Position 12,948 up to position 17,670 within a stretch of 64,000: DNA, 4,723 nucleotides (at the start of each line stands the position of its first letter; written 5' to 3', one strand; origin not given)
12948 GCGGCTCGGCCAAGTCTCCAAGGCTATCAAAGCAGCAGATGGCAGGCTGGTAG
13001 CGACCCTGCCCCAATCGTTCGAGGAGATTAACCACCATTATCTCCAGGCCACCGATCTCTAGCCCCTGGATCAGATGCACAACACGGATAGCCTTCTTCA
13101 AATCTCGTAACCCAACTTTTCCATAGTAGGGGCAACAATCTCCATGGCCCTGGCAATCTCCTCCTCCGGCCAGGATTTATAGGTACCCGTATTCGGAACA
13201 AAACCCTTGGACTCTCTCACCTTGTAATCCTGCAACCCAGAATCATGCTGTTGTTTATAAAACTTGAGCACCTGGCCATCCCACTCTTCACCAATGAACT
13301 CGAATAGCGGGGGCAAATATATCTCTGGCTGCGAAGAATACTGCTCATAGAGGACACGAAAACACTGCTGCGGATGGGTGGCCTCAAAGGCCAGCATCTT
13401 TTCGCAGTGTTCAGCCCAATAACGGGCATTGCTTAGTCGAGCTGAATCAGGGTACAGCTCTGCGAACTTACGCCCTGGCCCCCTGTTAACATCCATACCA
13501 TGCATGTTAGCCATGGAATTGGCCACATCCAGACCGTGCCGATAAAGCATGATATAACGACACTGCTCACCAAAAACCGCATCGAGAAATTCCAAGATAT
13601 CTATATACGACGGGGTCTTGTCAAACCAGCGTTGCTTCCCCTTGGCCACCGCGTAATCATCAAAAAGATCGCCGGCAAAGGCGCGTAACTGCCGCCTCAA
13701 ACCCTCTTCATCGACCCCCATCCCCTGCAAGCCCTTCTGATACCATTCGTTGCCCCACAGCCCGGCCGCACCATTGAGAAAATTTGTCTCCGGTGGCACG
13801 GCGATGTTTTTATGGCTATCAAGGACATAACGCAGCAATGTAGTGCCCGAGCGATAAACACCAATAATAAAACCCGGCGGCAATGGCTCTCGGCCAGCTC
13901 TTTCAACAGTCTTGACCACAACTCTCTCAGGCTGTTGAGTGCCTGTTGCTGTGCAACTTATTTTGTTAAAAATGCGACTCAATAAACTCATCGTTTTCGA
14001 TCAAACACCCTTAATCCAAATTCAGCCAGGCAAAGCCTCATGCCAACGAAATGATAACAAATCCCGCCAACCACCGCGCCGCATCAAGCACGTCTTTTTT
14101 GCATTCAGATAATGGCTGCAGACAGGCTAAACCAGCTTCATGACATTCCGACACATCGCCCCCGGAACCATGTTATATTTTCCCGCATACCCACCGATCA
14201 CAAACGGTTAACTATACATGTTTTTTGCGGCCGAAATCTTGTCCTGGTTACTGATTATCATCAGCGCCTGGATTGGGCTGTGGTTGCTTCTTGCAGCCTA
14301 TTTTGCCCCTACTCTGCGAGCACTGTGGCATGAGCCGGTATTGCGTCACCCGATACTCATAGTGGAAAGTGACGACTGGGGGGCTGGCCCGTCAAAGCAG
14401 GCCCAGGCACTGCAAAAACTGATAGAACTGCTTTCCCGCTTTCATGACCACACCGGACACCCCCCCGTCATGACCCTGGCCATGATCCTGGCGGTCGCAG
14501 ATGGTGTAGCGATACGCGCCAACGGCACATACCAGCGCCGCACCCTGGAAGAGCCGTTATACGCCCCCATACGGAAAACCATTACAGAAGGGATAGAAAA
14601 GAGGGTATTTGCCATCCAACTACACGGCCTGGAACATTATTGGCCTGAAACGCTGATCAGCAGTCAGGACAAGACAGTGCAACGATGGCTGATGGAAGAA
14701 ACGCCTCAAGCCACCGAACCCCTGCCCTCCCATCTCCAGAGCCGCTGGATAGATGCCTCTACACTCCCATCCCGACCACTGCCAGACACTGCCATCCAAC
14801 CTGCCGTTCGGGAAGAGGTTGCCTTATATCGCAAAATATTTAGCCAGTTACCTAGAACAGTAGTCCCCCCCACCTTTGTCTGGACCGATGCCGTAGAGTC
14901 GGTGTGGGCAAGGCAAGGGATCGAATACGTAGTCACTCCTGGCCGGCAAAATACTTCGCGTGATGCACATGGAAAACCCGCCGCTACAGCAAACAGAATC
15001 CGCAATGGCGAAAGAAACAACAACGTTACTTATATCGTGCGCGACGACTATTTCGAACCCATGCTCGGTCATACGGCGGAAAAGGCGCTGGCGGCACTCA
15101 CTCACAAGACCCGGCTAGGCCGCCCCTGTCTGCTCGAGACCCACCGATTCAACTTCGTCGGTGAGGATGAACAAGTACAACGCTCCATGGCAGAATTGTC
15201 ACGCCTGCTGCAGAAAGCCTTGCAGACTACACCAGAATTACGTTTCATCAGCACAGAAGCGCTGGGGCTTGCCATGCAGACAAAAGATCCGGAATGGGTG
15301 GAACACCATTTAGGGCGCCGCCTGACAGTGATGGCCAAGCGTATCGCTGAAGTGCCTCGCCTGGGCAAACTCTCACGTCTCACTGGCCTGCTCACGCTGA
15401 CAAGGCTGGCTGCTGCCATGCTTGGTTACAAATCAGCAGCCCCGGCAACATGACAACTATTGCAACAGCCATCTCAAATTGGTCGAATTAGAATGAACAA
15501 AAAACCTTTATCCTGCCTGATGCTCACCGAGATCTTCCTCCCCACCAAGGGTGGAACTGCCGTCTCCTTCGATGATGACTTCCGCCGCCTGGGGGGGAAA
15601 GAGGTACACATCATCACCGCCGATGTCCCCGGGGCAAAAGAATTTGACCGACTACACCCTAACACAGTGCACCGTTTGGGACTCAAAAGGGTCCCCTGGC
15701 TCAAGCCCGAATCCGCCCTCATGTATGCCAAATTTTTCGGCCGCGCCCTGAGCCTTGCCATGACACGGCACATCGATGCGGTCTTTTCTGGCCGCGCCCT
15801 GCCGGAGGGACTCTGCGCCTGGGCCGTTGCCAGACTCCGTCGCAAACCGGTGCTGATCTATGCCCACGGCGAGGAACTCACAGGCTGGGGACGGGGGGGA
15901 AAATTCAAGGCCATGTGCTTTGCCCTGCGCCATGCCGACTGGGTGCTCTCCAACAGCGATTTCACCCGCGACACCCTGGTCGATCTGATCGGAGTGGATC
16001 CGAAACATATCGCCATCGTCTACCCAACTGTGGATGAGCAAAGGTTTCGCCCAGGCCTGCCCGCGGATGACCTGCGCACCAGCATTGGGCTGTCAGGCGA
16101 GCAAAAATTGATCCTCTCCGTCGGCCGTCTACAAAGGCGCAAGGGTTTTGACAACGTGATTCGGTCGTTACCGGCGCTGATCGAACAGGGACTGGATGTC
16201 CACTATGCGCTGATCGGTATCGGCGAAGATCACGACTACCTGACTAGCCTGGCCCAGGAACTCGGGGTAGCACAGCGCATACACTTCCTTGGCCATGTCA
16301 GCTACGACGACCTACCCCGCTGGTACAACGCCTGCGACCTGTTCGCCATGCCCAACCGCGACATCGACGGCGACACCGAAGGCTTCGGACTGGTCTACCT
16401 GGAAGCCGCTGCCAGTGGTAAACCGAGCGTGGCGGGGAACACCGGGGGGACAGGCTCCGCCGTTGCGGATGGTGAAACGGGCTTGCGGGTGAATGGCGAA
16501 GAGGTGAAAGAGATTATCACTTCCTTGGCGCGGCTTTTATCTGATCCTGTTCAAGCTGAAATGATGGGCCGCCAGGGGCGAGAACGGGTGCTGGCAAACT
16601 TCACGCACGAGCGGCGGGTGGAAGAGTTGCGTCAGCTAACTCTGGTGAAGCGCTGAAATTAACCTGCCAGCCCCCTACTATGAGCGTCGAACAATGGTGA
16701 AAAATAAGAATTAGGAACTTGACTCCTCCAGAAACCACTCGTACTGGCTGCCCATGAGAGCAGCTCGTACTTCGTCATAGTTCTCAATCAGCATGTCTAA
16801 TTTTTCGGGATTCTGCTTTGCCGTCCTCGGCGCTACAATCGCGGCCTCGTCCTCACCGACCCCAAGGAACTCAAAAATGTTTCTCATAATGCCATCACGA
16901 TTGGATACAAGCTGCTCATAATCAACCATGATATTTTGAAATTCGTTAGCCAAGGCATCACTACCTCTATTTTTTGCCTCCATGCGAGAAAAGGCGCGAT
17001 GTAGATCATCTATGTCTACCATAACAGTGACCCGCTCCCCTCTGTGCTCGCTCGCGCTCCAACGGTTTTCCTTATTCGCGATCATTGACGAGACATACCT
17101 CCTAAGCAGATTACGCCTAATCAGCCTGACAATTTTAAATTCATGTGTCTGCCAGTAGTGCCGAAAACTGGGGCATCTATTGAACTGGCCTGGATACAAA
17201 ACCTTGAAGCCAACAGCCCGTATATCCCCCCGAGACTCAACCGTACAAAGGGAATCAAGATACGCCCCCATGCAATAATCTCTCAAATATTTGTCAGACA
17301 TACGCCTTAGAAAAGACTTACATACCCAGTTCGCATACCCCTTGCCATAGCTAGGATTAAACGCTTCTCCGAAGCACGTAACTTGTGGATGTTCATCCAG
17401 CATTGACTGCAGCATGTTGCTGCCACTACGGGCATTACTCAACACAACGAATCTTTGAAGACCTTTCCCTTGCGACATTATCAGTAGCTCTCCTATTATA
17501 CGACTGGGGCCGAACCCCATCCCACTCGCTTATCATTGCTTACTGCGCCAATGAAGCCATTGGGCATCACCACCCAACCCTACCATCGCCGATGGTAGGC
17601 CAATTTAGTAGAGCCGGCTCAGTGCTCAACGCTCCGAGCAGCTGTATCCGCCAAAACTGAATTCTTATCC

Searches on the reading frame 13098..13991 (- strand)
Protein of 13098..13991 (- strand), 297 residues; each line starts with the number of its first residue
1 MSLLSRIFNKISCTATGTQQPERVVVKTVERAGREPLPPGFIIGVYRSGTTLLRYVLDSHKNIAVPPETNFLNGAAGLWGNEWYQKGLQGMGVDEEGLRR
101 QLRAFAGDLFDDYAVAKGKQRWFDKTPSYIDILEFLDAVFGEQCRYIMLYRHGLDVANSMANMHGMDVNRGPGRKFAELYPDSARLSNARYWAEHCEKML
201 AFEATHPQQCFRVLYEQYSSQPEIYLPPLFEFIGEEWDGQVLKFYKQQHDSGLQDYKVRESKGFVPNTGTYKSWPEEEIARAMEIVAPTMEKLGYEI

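Call 7: search_protein_families(library=pfam, proteins=[window:13098-13991:-], max_evalue=0.001)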
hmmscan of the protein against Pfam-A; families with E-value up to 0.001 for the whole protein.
window:13098-13991:- (297 aa): 2 families
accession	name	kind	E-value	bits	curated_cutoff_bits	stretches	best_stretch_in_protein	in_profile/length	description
PF13469.12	Sulfotransfer_3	-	3.1e-26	93.4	27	1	40-238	2-215/216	Sulfotransferase family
PF00685.33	Sulfotransfer_1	-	6.5e-08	32.7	22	1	41-241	5-187/255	Sulfotransferase domain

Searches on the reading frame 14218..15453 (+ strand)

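Call 3: search_protein_families(library=pfam, proteins=[window:14218-15453:+], max_evalue=0.01)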
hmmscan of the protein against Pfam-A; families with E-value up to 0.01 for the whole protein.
window:14218-15453:+ (411 aa): 1 family
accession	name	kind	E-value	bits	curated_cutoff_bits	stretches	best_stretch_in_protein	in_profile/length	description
PF03065.20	Glyco_hydro_57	-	1.6e-07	31.4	21.2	1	188-278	118-202/291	Glycosyl hydrolase family 57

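Call 4: search_protein_families(library=ncbifam, proteins=[window:14218-15453:+], max_evalue=0.01)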
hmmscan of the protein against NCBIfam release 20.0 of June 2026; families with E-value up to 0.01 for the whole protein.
window:14218-15453:+ (411 aa): 0 families

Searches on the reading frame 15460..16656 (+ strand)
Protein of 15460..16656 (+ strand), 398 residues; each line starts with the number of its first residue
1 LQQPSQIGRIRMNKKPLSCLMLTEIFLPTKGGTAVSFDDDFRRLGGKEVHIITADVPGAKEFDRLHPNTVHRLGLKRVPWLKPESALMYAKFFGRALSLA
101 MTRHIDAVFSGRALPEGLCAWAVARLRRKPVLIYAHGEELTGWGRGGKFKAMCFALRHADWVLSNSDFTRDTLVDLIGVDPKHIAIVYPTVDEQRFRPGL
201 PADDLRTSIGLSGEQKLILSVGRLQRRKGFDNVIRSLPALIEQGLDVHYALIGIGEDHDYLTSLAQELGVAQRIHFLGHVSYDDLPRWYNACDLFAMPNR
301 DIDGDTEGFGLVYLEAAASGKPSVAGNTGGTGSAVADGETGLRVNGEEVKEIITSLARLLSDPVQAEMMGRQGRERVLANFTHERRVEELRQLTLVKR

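Call 7: search_protein_families(library=pfam, proteins=[window:15460-16656:+], max_evalue=0.001)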
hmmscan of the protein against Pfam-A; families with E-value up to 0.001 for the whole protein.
window:15460-16656:+ (398 aa): 6 families
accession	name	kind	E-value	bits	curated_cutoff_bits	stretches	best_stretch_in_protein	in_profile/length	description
PF00534.26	Glycos_transf_1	-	1.3e-37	129.4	26.4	1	205-376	5-172/172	Glycosyl transferases group 1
PF13692.12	Glyco_trans_1_4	-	4.2e-31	108.6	27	1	216-362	2-142/142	Glycosyl transferases group 1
PF13439.12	Glyco_transf_4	-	3.7e-17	63.3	28.5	1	46-195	19-170/170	Glycosyltransferase Family 4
PF13524.12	Glyco_trans_1_2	-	6.6e-12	46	25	1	263-391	27-143/144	Glycosyl transferase-like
PF20706.3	GT4-conflict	-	3.1e-07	30.2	26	1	195-354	176-334/385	Family 4 Glycosyltransferase in conflict systems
PF13579.12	Glyco_trans_4_4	-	1.6e-06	29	29.7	1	46-189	18-157/158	Glycosyl transferase 4-like domain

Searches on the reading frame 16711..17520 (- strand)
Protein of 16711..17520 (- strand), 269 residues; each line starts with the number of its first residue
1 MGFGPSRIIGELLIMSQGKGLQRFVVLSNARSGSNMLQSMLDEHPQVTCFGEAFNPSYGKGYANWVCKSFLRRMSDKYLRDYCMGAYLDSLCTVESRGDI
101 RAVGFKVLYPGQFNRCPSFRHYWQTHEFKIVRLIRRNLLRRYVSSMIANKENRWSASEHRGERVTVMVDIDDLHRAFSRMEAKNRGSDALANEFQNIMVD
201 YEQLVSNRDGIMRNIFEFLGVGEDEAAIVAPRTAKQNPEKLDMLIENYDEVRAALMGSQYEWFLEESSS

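Call 3: search_protein_families(library=pfam, proteins=[window:16711-17520:-], max_evalue=0.01)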
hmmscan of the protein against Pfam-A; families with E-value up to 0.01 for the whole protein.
window:16711-17520:- (269 aa): 3 families
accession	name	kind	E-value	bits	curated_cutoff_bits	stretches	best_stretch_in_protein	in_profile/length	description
PF13469.12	Sulfotransfer_3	-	2.8e-15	57.6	27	1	25-221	3-212/216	Sulfotransferase family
PF00685.33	Sulfotransfer_1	-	4.2e-05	23.5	22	1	23-242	3-204/255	Sulfotransferase domain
PF09037.16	Sulphotransf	-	0.00041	20.4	22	0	108-248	95-241/244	Stf0 sulphotransferase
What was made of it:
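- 16711..17520 (-): Cytoplasmic sulfotransferase immediately downstream (269-aa ORF, called as 255 aa). Possibly co-transcribed. Its membership of the module is uncertain. PF13469 at 2.8e-15 (call 3).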

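Call 4: search_protein_families(library=ncbifam, proteins=[window:16711-17520:-], max_evalue=0.01)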
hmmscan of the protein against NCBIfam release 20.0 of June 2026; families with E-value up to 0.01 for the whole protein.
window:16711-17520:- (269 aa): 0 families
